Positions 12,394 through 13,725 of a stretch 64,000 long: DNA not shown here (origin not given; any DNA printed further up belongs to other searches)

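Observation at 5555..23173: Eight-copy uncharacterised ~340-aa protein family inside a LicT-controlled beta-glucoside PTS / phospho-beta-glucosidase locus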

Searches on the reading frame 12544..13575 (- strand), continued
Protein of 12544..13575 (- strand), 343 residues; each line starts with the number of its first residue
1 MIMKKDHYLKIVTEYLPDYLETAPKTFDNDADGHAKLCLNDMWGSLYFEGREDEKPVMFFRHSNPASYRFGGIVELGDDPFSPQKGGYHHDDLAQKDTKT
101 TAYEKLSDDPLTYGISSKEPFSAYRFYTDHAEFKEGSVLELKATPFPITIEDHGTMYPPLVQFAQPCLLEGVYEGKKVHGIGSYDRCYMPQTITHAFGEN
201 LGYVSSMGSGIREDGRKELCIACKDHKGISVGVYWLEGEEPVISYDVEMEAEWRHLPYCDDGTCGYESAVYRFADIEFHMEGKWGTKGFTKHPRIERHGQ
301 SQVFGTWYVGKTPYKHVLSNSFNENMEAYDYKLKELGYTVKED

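Call 36: search_protein_families(library=pfam, proteins=[L016:2512-3756:+, L016:5110-7014:+, L019:3944-5794:+, L019:7026-7712:+, L025:66-1928:+, L025:2703-3935:+, L025:5031-5909:+, L029:4039-5928:+, L030:879-2123:+, L030:3478-4599:+], max_evalue=0.001)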
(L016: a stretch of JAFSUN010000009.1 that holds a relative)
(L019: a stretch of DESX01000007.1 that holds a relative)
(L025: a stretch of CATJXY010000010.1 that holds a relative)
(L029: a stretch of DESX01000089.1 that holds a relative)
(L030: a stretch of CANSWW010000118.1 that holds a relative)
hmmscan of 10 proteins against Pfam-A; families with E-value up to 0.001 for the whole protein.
L016:2512-3756:+ (414 aa): 2 families
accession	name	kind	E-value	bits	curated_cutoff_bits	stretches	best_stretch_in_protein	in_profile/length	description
PF04095.22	NAPRTase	-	8.5e-68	229.1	20.8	1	177-400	3-233/239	Nicotinate phosphoribosyltransferase (NAPRTase) family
PF17767.7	NAPRTase_N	-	7.9e-27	94.5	32.6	1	19-139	1-125/125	Nicotinate phosphoribosyltransferase (NAPRTase) N-terminal domain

L016:5110-7014:+ (634 aa): 3 families
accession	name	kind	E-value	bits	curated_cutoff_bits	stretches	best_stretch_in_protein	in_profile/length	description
PF08282.18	Hydrolase_3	-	2.9e-44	152.2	20.9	1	25-277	1-255/255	haloacid dehalogenase-like hydrolase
PF00702.32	Hydrolase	-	8.4e-11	43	26.4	1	22-245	1-191/191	haloacid dehalogenase-like hydrolase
PF12710.13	HAD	-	1.9e-05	25.6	27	0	208-242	153-189/189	haloacid dehalogenase-like hydrolase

L019:3944-5794:+ (616 aa): 3 families
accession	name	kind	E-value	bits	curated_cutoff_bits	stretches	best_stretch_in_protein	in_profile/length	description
PF00359.27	PTS_EIIA_2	-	9.4e-21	74.7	27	1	478-614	2-143/144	Phosphoenolpyruvate-dependent sugar phosphotransferase system, EIIA 2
PF00874.25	PRD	-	1.8e-18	67.1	23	1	278-365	2-89/90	PRD domain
PF08279.18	HTH_11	-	0.00014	22.1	25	0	2-38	17-54/55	HTH domain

L019:7026-7712:+ (228 aa): 2 families
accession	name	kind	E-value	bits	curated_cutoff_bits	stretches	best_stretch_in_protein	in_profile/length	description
PF07366.18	SnoaL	-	3.1e-12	46.9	28.4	1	112-217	3-120/126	SnoaL-like polyketide cyclase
PF12680.13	SnoaL_2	-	1.7e-10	41.9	27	1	116-210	4-102/102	SnoaL-like domain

L025:66-1928:+ (620 aa): 11 families
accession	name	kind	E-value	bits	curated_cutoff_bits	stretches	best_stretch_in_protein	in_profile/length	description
PF00874.25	PRD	-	2.7e-24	85.7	23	2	282-368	2-87/90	PRD domain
PF00359.27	PTS_EIIA_2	-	1.4e-20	74.2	27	1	476-612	2-143/144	Phosphoenolpyruvate-dependent sugar phosphotransferase system, EIIA 2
PF08279.18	HTH_11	-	5.4e-16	58.7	25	2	6-62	2-55/55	HTH domain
PF05043.19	Mga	-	3.1e-13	50.6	21.1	2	92-157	21-83/87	Mga helix-turn-helix domain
PF13412.12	HTH_24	-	9.7e-09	35.1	21.9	1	6-43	5-42/48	Winged helix-turn-helix DNA-binding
PF08220.18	HTH_DeoR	-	7.7e-07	29.2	21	0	90-126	3-39/57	DeoR-like helix-turn-helix domain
PF13730.12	HTH_36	-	1.7e-05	25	25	0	12-43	14-50/55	Helix-turn-helix domain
PF08280.17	HTH_Mga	-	4.3e-05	23.8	23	0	8-57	9-57/59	M protein trans-acting positive regulator (MGA) HTH domain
PF01325.25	Fe_dep_repress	-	0.0001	22.8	26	0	6-44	10-48/60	Iron dependent repressor, N-terminal DNA binding domain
PF11972.14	HTH_13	-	0.00054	20.4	26.1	0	92-127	4-39/54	HTH DNA binding domain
PF00196.25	GerE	-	0.00072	19.6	23.5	0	103-130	19-46/57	Bacterial regulatory proteins, luxR family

L025:2703-3935:+ (410 aa): 1 family
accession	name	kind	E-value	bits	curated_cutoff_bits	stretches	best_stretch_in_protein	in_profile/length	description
PF02378.23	PTS_EIIC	-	3.4e-27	95.8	30.7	1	25-327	1-317/319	Phosphotransferase system, EIIC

L025:5031-5909:+ (292 aa): 4 families
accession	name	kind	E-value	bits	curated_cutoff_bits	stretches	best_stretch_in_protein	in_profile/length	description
PF03446.21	NAD_binding_2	-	1.4e-42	145.9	21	1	3-159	2-161/161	NAD binding domain of 6-phosphogluconate dehydrogenase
PF14833.11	NAD_binding_11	-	4.6e-31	108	30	1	162-282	1-121/122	NAD-binding of NADP-dependent 3-hydroxyisobutyrate dehydrogenase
PF03807.23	F420_oxidored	-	1.3e-09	39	21.6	1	2-91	1-91/94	NADP oxidoreductase coenzyme F420-dependent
PF02826.25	2-Hacid_dh_C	-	0.00023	21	25.1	1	2-76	38-111/178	D-isomer specific 2-hydroxyacid dehydrogenase, NAD binding domain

L029:4039-5928:+ (629 aa): 21 families
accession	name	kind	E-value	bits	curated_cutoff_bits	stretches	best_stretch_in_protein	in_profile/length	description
PF00724.26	Oxidored_FMN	-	6.1e-51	174.1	27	1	34-325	45-341/342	NADH:flavin oxidoreductase / NADH oxidase family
PF07992.20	Pyr_redox_2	-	1.3e-33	117.2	26.1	1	371-595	2-245/291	Pyridine nucleotide-disulphide oxidoreductase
PF13738.12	Pyr_redox_3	-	2.2e-18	67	30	2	450-591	121-272/305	Pyridine nucleotide-disulphide oxidoreductase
PF00070.33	Pyr_redox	-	6.5e-14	52.7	22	1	494-564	1-70/82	Pyridine nucleotide-disulphide oxidoreductase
PF12831.13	FAD_oxidored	-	2.8e-13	50.4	27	1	372-408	2-38/416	FAD dependent oxidoreductase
PF13450.12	NAD_binding_8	-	7.1e-12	45.9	21.9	1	374-414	1-41/68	NAD(P)-binding Rossmann-like domain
PF00890.30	FAD_binding_2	-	1.8e-11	44.4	20.4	1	372-407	2-37/414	FAD binding domain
PF01266.30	DAO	-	2.6e-11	44.1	27.9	1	494-531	1-38/353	FAD dependent oxidoreductase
PF03486.20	HI0933_like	-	8e-11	42.3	50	1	371-406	2-37/244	HI0933-like protein Rossmann domain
PF01134.28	GIDA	-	2.6e-09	37.1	22.1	1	372-401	2-31/391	Glucose inhibited division protein A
PF02737.24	3HCDH_N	-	1.5e-07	32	22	1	495-553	2-60/180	3-hydroxyacyl-CoA dehydrogenase, NAD binding domain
PF01262.27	AlaDh_PNT_C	-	9.2e-07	28.9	23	0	367-440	26-98/214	Alanine dehydrogenase/PNT, C-terminal domain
PF05834.18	Lycopene_cycl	-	1.9e-06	27.7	23.4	0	495-548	2-56/380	Lycopene cyclase protein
PF01494.25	FAD_binding_3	-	2.4e-06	27.5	22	0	372-403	4-35/349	FAD binding domain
PF01946.23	Thi4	-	3.6e-05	23.5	26.2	0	371-406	19-55/235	Thi4 family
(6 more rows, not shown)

L030:879-2123:+ (414 aa): 1 family
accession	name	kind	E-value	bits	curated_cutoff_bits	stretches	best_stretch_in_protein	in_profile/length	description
PF02378.23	PTS_EIIC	-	1.7e-23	83.7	30.7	1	30-332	1-317/319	Phosphotransferase system, EIIC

L030:3478-4599:+ (373 aa): 2 families
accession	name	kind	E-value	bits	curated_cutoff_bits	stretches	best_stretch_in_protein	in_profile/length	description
PF01243.27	PNPOx_N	-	7e-09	36.5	28.1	1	193-316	7-98/120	Pyridoxamine 5'-phosphate oxidase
PF12900.13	Pyridox_ox_2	-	0.00013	22.4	27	1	201-333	15-135/140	Pyridoxamine 5'-phosphate oxidase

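Call 51: search_solved_structures(query=A3, max_evalue=10, show_alignments=2)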
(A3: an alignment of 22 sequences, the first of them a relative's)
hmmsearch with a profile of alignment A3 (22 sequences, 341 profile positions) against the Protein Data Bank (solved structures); distinct sequences matched with E-value up to 10: 2.
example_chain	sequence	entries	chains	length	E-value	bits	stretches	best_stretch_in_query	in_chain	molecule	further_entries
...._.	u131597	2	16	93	1.4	10.9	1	63-110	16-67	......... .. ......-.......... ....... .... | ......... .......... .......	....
2ml2_A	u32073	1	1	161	1.8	10.5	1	172-194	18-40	Poly(beta-D-mannuronate) C5 epimerase 6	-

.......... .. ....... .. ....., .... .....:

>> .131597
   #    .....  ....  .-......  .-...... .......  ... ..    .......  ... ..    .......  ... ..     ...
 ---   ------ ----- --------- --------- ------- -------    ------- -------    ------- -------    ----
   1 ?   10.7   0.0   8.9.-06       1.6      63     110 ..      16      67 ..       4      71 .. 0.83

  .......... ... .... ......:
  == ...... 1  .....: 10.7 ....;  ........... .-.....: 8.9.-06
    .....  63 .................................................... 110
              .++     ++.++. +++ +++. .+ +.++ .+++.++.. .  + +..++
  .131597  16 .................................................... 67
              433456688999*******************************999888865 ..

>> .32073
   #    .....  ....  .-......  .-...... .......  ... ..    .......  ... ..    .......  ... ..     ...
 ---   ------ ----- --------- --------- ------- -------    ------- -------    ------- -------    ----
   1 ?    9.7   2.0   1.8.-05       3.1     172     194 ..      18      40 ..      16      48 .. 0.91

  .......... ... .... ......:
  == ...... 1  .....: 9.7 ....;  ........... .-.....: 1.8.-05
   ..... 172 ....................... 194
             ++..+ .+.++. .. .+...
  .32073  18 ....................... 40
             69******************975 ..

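Call 55: search_protein_families(library=pfam, proteins=[L035:12740-13756:+, L017:7149-8870:+, L017:6171-7124:+, L020:8782-10674:-, L020:10711-12024:-, L010:7829-8647:+, L018:311-1612:+, L022:7016-8917:+, L027:7043-8209:+], max_evalue=0.001)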
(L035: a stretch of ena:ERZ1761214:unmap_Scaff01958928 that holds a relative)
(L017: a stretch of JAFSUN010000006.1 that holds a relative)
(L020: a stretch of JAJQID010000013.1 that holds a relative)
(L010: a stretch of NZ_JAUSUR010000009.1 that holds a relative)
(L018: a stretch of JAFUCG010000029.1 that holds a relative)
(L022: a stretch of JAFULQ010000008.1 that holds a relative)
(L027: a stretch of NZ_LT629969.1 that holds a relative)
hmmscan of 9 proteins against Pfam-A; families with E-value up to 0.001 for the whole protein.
L035:12740-13756:+ (338 aa): 2 families
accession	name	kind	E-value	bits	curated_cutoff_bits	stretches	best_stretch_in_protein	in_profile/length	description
PF23212.2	DUF7064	-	1.6e-12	48.3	24.7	1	200-323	8-121/126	Domain of unknown function (DUF7064)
PF23213.1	DUF7065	-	5e-05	23.9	27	1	156-188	150-182/183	Domain of unknown function (DUF7065)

L017:7149-8870:+ (573 aa): 3 families
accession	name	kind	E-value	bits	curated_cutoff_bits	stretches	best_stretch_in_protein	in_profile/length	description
PF08282.18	Hydrolase_3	-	2.4e-43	149.2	20.9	1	11-270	1-255/255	haloacid dehalogenase-like hydrolase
PF00753.33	Lactamase_B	-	1.1e-13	52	22.7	1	308-471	9-154/196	Metallo-beta-lactamase superfamily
PF05116.19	S6PP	-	8.1e-11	42.4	20.3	1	8-82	2-74/247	Sucrose-6F-phosphate phosphohydrolase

L017:6171-7124:+ (317 aa): 4 families
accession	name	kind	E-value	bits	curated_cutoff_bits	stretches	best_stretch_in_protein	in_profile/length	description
PF00106.31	adh_short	-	1.4e-39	136.1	26.6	1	55-248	2-193/195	short chain dehydrogenase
PF13561.12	adh_short_C2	-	2.9e-32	112.6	27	1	62-281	3-217/236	Enoyl-(Acyl carrier protein) reductase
PF01370.27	Epimerase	-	1.2e-05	25.3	20.9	1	57-220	2-158/240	NAD dependent epimerase/dehydratase family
PF08659.16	KR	-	0.00021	21.7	22.6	1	55-153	2-110/180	KR domain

L020:8782-10674:- (630 aa): 2 families
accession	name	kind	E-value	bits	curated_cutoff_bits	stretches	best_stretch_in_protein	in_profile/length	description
PF19864.5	Radical_SAM_N2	-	1.8e-65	219.4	29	1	59-210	1-151/151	Radical SAM proteins, N-terminal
PF04055.27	Radical_SAM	-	5.1e-20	72.7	29.5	1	269-432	2-165/166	Radical SAM superfamily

L020:10711-12024:- (437 aa): 2 families
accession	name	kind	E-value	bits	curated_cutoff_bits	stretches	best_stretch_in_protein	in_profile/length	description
PF07804.18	HipA_C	-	1.4e-46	159.2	30.5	1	146-393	1-207/213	HipA-like C-terminal domain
PF13657.11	Couple_hipA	-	2e-19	70.4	22.5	1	16-106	9-98/99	HipA N-terminal domain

L010:7829-8647:+ (273 aa): 0 families

L018:311-1612:+ (433 aa): 1 family
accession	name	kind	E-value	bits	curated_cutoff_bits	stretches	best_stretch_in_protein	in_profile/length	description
PF02378.23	PTS_EIIC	-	1.7e-30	106.6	30.7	1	41-350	3-317/319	Phosphotransferase system, EIIC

L022:7016-8917:+ (633 aa): 16 families
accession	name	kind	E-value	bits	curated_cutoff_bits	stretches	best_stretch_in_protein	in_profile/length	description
PF00724.26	Oxidored_FMN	-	1.8e-47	162.7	27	1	6-324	2-341/342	NADH:flavin oxidoreductase / NADH oxidase family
PF07992.20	Pyr_redox_2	-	2.9e-36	125.8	26.1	2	370-606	1-252/291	Pyridine nucleotide-disulphide oxidoreductase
PF13738.12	Pyr_redox_3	-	5e-16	59.2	30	2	447-599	114-276/305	Pyridine nucleotide-disulphide oxidoreductase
PF00070.33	Pyr_redox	-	5.6e-14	52.9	22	2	496-566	3-70/82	Pyridine nucleotide-disulphide oxidoreductase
PF03486.20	HI0933_like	-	4.9e-13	49.5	50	1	371-406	2-37/244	HI0933-like protein Rossmann domain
PF01266.30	DAO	-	5.6e-13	49.6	27.9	1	371-407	1-38/353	FAD dependent oxidoreductase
PF00890.30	FAD_binding_2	-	3.2e-12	46.8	20.4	1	372-408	2-38/414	FAD binding domain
PF13450.12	NAD_binding_8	-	4.3e-12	46.6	21.9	1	374-411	1-38/68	NAD(P)-binding Rossmann-like domain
PF12831.13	FAD_oxidored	-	7.8e-10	39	27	1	372-408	2-38/416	FAD dependent oxidoreductase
PF01262.27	AlaDh_PNT_C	-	2.6e-07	30.7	23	1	367-436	26-95/214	Alanine dehydrogenase/PNT, C-terminal domain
PF01494.25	FAD_binding_3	-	5.4e-07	29.6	22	1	371-402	3-34/349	FAD binding domain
PF02737.24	3HCDH_N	-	1.4e-05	25.5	22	0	371-448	1-75/180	3-hydroxyacyl-CoA dehydrogenase, NAD binding domain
PF01134.28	GIDA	-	2.4e-05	24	22.1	1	371-403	1-33/391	Glucose inhibited division protein A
PF01946.23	Thi4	-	3.6e-05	23.5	26.2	1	371-407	19-56/235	Thi4 family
PF05834.18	Lycopene_cycl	-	4.6e-05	23.1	23.4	0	372-405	2-37/380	Lycopene cyclase protein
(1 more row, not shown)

L027:7043-8209:+ (388 aa): 3 families
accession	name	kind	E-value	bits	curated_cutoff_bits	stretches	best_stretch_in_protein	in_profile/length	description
PF00465.25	Fe-ADH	-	9e-44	149.5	31.3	1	10-181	1-168/168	Iron-containing alcohol dehydrogenase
PF25137.1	ADH_Fe_C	-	1.3e-29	103.7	27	1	193-387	2-193/194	Fe-containing alcohol dehydrogenase family, C-terminal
PF13685.12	Fe-ADH_2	-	4.6e-10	40.1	28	1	24-112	14-97/149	Iron-containing alcohol dehydrogenase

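Call 59: search_protein_families(library=pfam, proteins=[L032:1824-3338:+, L032:3481-5127:+, L032:5164-5928:+, L032:7044-7799:+, L032:7901-9433:+, L009:67-897:+, L016:75-1121:+, L016:1121-2116:+, L016:3749-4504:+, L028:7023-8519:+], max_evalue=0.001)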
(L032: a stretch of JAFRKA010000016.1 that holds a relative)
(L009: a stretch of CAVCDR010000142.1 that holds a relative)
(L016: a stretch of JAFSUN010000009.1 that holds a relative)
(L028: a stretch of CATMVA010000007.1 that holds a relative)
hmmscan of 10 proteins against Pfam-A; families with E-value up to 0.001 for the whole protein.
L032:1824-3338:+ (504 aa): 1 family
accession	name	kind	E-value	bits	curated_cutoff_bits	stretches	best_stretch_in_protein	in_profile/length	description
PF00990.26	GGDEF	-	5e-23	82.1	23.8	1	346-491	2-157/161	Diguanylate cyclase, GGDEF domain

L032:3481-5127:+ (548 aa): 5 families
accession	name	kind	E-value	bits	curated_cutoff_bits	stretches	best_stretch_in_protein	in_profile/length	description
PF00990.26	GGDEF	-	7.8e-25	87.9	23.8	1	381-537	2-159/161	Diguanylate cyclase, GGDEF domain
PF02743.24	dCache_1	-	1.1e-19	71.4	45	1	39-267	7-221/240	Cache domain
PF22673.2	MCP-like_PDC_1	-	5.4e-09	36.9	27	1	100-206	10-112/113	Methyl-accepting chemotaxis protein-like, first PDC sensor domain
PF00672.30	HAMP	-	1.5e-07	32.1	25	1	323-368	5-50/53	HAMP domain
PF17201.10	Cache_3-Cache_2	-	1.7e-05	24.7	27.7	1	193-264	175-255/299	Cache 3/Cache 2 fusion domain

L032:5164-5928:+ (254 aa): 1 family
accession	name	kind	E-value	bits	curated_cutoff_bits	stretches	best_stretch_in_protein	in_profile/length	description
PF07505.17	DUF5131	-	7.3e-40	137.4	28.9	1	8-222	9-222/243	Protein of unknown function (DUF5131)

L032:7044-7799:+ (251 aa): 1 family
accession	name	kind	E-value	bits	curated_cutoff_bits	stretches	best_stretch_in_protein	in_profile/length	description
PF02698.23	DUF218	-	2.7e-24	86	27.6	1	97-242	1-131/133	DUF218 domain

L032:7901-9433:+ (510 aa): 0 families

L009:67-897:+ (276 aa): 4 families
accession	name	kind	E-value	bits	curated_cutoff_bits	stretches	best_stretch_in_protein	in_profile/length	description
PF00106.31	adh_short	-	2.6e-46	158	26.6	1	4-201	1-189/195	short chain dehydrogenase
PF13561.12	adh_short_C2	-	2.5e-38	132.4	27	1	10-237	1-216/236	Enoyl-(Acyl carrier protein) reductase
PF08659.16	KR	-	8.4e-08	32.8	22.6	1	7-102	4-102/180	KR domain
PF01370.27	Epimerase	-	0.00019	21.3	20.9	0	7-92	2-75/240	NAD dependent epimerase/dehydratase family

L016:75-1121:+ (348 aa): 9 families
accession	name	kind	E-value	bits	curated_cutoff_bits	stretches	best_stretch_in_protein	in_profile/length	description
PF14714.11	KH_dom-like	-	5.2e-35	120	27.3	1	265-345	1-81/81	KH-domain-like of EngA bacterial GTPase enzymes, C-terminal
PF01926.29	MMR_HSR1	-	5.2e-31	107.5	21.9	1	90-207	2-113/113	50S ribosome-binding GTPase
PF00009.33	GTP_EFTU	-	1.9e-17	63.9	26.5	1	88-257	4-184/188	Elongation factor Tu GTP binding domain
PF02421.24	FeoB_N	-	2.5e-11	43.8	27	1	89-251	2-152/156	Ferrous iron transport protein B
PF03193.22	RsgA_GTPase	-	1e-07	32.4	30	0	89-125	108-151/174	RsgA GTPase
PF00350.29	Dynamin_N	-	1.1e-05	26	27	0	91-123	2-33/168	Dynamin family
PF04548.22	AIG1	-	3.1e-05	23.8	27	1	91-224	4-141/212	AIG1 family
PF16897.10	MMR_HSR1_Xtn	-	8.3e-05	23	35.2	0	24-76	55-104/106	C-terminal region of MMR_HSR1 domain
PF02492.25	cobW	-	0.00041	20.4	20.7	0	135-226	84-173/180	CobW/HypB/UreG, nucleotide-binding domain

L016:1121-2116:+ (331 aa): 6 families
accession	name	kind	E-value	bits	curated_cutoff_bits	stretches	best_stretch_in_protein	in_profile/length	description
PF07479.19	NAD_Gly3P_dh_C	-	1.5e-52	178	25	1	178-318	1-141/142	NAD-dependent glycerol-3-phosphate dehydrogenase C-terminus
PF01210.29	NAD_Gly3P_dh_N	-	4.9e-38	131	23.1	1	5-157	4-156/158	NAD-dependent glycerol-3-phosphate dehydrogenase N-terminus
PF20618.3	GPD_NAD_C_bact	-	4.6e-17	62.8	27.6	1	238-304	1-66/66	Bacterial GPD, NAD-dependent C-terminal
PF02558.23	ApbA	-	6.3e-10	39.3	22.2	1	4-135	2-132/150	Ketopantoate reductase PanE/ApbA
PF13241.12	NAD_binding_7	-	6.9e-05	23.8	22.1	1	2-103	9-92/104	Putative NAD(P)-binding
PF03807.23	F420_oxidored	-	0.00044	21.2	21.6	0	5-99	4-89/94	NADP oxidoreductase coenzyme F420-dependent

L016:3749-4504:+ (251 aa): 1 family
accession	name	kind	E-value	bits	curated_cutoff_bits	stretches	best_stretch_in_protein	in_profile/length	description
PF02540.23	NAD_synthase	-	1.6e-47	162.1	21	1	10-232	4-216/242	NAD synthase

L028:7023-8519:+ (498 aa): 1 family
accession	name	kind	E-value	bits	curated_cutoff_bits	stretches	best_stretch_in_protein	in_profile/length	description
PF03323.18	GerA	-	2.8e-134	448.6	27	1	29-486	2-464/466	Bacillus/Clostridium GerA spore germination protein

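Call 61: find_encoding_contigs(protein=P0054, flank=7000, max_places=2)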
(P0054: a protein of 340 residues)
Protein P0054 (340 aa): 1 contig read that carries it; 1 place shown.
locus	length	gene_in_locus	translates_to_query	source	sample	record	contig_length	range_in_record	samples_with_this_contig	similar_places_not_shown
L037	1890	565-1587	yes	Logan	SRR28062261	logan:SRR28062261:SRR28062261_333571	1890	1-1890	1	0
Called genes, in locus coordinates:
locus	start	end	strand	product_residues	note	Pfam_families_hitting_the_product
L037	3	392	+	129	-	?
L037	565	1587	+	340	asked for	-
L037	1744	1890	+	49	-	?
